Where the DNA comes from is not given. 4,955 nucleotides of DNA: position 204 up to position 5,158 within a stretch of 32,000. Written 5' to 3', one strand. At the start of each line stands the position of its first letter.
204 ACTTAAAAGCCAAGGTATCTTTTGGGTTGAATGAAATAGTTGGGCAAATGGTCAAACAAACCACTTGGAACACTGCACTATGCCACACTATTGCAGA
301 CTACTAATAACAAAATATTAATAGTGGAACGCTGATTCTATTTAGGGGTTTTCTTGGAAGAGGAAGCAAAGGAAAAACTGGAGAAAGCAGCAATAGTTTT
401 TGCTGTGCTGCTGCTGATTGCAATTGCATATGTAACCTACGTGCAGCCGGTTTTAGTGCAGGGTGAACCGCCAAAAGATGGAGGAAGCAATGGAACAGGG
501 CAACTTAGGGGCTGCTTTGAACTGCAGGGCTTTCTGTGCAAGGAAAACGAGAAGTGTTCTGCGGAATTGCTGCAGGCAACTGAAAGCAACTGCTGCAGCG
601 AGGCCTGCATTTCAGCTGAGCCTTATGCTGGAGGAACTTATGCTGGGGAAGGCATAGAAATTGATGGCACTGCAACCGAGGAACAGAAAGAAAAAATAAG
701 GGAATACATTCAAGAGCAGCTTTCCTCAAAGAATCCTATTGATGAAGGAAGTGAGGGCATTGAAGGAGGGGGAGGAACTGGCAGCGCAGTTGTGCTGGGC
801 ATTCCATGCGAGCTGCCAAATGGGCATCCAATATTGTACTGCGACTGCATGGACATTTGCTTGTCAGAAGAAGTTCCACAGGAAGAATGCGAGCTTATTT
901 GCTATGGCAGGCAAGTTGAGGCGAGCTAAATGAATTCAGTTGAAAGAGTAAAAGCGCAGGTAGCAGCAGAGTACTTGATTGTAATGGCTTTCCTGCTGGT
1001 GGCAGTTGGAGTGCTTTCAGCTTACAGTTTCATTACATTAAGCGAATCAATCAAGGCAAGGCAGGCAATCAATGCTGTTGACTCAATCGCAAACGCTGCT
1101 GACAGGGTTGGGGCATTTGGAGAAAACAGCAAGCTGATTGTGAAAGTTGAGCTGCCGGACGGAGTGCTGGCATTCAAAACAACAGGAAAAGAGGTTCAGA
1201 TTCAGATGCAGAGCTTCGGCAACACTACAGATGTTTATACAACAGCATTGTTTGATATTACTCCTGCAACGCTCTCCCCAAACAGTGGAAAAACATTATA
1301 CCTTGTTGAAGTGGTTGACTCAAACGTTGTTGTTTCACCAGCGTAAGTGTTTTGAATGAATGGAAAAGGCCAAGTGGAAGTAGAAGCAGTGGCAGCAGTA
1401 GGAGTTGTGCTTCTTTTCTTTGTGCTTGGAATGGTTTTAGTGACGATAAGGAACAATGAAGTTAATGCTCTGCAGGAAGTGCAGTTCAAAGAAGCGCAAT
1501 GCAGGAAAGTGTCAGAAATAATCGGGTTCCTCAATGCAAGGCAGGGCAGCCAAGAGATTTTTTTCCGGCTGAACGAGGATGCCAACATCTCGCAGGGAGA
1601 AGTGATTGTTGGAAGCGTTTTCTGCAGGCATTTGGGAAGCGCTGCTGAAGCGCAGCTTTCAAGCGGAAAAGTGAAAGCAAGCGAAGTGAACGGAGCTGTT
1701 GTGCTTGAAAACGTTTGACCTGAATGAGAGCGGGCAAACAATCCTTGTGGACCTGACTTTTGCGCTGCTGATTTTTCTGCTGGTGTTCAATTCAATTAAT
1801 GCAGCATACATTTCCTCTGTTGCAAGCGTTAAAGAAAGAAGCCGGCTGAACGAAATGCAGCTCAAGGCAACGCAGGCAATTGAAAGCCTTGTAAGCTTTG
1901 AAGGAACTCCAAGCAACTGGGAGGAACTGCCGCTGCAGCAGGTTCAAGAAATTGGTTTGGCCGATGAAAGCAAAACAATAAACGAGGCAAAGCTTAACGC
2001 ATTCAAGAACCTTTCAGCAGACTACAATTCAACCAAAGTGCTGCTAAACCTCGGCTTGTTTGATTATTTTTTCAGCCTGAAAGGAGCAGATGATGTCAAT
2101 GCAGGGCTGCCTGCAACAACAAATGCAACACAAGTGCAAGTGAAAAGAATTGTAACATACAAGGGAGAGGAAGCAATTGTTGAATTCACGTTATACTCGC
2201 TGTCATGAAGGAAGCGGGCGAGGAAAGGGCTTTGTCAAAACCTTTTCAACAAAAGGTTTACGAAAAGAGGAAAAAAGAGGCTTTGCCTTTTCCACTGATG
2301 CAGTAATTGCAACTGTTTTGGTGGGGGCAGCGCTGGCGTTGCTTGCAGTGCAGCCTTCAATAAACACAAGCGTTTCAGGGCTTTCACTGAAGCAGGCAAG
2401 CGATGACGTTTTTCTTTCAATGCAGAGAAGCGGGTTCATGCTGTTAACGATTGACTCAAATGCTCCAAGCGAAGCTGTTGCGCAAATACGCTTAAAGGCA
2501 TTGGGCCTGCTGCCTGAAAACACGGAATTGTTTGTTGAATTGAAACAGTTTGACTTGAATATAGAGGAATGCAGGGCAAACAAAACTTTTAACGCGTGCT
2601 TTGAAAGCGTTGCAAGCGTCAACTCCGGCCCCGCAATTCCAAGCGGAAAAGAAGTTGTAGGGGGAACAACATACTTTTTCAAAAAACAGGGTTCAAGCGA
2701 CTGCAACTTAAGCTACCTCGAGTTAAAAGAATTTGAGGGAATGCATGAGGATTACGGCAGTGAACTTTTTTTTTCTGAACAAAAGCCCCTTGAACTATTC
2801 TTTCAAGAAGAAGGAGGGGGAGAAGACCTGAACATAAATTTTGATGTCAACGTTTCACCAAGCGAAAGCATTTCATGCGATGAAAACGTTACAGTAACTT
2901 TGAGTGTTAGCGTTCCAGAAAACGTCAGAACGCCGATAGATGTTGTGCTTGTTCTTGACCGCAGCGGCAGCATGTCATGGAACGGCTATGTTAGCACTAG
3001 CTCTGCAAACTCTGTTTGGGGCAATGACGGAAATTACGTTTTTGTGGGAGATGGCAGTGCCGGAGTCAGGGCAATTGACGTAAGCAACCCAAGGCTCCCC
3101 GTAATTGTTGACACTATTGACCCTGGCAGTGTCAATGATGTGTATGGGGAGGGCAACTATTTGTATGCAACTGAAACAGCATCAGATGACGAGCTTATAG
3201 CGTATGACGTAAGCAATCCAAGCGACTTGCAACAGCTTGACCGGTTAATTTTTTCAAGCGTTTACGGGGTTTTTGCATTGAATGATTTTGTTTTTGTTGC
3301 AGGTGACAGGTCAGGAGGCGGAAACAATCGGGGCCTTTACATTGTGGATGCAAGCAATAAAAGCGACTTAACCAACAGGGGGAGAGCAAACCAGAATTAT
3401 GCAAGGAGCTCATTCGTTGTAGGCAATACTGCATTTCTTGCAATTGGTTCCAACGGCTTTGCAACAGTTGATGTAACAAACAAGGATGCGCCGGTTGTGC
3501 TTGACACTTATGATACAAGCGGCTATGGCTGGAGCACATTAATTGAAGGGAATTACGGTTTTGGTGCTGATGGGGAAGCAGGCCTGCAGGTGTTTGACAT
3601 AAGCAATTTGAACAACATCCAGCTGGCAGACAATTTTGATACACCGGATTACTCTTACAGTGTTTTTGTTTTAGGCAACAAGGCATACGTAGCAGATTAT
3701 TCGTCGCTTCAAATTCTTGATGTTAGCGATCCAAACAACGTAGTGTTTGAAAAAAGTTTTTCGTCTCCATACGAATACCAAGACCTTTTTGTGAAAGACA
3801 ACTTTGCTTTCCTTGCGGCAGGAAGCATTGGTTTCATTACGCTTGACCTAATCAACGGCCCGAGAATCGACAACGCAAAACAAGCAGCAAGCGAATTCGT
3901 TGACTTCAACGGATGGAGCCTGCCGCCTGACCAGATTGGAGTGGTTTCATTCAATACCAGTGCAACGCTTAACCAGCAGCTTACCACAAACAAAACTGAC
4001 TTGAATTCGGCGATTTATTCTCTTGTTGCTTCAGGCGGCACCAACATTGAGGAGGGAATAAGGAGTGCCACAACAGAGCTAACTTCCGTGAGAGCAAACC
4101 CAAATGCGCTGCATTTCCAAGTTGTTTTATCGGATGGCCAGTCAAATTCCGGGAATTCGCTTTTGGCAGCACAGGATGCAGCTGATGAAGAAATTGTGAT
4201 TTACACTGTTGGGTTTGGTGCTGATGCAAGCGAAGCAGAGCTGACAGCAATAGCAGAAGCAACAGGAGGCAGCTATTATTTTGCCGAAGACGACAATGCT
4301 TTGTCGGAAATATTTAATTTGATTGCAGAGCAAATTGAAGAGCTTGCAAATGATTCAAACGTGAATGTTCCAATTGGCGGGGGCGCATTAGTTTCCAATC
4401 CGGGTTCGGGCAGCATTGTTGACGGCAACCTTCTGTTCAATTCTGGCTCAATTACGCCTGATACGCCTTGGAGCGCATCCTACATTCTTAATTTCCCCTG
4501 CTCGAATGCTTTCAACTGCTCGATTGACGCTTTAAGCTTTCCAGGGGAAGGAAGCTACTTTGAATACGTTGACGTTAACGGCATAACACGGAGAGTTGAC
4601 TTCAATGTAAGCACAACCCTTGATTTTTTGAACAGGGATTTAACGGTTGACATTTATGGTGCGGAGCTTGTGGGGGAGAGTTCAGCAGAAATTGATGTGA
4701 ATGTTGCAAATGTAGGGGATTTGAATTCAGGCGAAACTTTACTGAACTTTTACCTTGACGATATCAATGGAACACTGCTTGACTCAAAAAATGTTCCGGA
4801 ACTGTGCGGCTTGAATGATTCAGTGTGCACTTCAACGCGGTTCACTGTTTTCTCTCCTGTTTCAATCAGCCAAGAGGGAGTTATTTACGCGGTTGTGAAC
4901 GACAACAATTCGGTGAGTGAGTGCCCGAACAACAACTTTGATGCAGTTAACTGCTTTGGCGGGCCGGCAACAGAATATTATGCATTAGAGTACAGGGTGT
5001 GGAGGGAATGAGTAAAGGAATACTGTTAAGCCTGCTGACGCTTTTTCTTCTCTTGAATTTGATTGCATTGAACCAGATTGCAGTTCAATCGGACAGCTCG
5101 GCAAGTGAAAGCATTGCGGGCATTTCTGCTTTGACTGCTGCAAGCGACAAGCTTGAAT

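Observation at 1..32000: Window-scale hypothesis: a composite attachment island of two pilus motors, a KaiC-like active/pseudo pair and SHOCT-like-tailed adhesins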

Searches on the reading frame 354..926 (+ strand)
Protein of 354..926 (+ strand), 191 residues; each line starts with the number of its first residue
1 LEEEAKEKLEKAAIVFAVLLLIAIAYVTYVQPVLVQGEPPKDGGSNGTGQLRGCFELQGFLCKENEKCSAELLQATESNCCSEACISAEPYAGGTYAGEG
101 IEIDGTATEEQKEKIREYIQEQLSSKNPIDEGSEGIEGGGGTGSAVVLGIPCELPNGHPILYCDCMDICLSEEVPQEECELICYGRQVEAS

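Call 6: search_protein_families(library=pfam, max_evalue=0.01, proteins=[window:354-926:+])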
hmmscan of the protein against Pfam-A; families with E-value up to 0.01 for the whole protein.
window:354-926:+ (191 aa): 0 families

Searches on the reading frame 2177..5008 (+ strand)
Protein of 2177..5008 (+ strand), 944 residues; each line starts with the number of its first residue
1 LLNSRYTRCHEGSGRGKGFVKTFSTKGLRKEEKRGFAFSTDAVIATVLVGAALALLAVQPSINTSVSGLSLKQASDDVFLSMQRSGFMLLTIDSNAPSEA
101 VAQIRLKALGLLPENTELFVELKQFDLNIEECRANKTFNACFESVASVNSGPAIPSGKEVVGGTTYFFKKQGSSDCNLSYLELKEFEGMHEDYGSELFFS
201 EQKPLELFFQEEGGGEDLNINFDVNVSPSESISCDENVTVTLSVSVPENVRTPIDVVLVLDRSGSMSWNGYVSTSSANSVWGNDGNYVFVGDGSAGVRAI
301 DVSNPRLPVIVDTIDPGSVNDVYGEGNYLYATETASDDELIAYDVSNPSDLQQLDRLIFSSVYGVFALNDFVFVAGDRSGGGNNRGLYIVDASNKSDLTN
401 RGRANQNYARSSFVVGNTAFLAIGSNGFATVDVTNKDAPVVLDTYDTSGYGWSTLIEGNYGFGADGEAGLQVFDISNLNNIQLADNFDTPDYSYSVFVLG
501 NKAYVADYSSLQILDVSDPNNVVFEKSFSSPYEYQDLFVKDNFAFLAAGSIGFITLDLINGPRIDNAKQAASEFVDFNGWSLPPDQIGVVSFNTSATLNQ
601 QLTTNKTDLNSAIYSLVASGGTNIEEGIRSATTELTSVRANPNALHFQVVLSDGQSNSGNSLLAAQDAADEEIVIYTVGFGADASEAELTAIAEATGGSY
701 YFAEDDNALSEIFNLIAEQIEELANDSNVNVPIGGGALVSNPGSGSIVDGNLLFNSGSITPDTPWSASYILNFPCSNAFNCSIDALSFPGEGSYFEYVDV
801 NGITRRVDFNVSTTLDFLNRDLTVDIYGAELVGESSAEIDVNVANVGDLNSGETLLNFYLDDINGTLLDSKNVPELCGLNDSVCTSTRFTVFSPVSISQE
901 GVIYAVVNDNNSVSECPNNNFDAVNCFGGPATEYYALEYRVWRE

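Call 6: search_protein_families(library=pfam, max_evalue=0.01, proteins=[window:2177-5008:+])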
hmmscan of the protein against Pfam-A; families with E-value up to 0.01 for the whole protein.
window:2177-5008:+ (944 aa): 5 families
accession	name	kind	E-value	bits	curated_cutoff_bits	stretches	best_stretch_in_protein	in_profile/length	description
PF08309.17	LVIVD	-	6.6e-23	80.2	20.2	3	449-489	2-42/42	LVIVD repeat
PF00092.34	VWA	-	6.7e-21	75.7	23.8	1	562-714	15-173/174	von Willebrand factor type A domain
PF13519.12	VWA_2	-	1.5e-12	48.5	27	1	562-654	19-106/107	von Willebrand factor type A domain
PF13768.12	VWA_3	-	7e-06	26.6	27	1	604-702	59-155/155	von Willebrand factor type A domain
PF07705.17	CARDB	-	7.1e-06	26.6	22.7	1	820-920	2-96/101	CARDB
